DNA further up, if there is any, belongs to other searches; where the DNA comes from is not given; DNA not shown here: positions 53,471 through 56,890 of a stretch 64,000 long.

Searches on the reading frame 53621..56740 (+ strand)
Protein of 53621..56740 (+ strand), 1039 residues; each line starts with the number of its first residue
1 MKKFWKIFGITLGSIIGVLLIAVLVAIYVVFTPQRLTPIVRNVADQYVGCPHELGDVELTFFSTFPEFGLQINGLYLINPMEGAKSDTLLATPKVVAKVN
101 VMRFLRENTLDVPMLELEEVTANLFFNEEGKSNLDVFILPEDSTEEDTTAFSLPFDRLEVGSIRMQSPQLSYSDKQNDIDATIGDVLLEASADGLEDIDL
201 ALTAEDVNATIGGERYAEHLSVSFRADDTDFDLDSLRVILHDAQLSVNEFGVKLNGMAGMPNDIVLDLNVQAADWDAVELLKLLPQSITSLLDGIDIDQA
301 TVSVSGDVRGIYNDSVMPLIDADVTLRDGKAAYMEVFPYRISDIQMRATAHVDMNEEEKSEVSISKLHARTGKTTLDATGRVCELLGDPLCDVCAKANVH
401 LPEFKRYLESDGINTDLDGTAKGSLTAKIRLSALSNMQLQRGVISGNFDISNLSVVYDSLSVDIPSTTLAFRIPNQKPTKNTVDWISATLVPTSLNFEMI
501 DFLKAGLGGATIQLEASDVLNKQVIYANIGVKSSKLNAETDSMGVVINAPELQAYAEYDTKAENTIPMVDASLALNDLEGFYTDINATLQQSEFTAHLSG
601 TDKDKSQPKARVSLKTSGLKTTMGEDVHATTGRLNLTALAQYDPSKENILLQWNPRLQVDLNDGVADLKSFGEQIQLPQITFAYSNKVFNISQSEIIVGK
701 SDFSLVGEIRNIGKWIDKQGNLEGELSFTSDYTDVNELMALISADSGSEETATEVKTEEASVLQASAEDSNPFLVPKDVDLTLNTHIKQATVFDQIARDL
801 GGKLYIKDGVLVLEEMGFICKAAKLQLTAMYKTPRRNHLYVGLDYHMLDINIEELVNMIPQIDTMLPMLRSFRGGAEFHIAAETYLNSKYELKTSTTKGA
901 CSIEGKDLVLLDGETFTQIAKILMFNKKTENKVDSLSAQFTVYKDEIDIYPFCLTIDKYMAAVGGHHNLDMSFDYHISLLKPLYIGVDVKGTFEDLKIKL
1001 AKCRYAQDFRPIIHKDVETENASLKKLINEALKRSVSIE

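Call 35: search_protein_families(library=pfam, proteins=[window:53621-56740:+], max_evalue=0.00001)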
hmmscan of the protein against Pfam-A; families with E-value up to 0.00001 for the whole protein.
window:53621-56740:+ (1039 aa): 1 family
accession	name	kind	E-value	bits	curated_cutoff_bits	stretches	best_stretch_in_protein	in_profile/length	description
PF05170.20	AsmA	-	1.7e-11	44.1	29.8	1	1-178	1-177/607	AsmA family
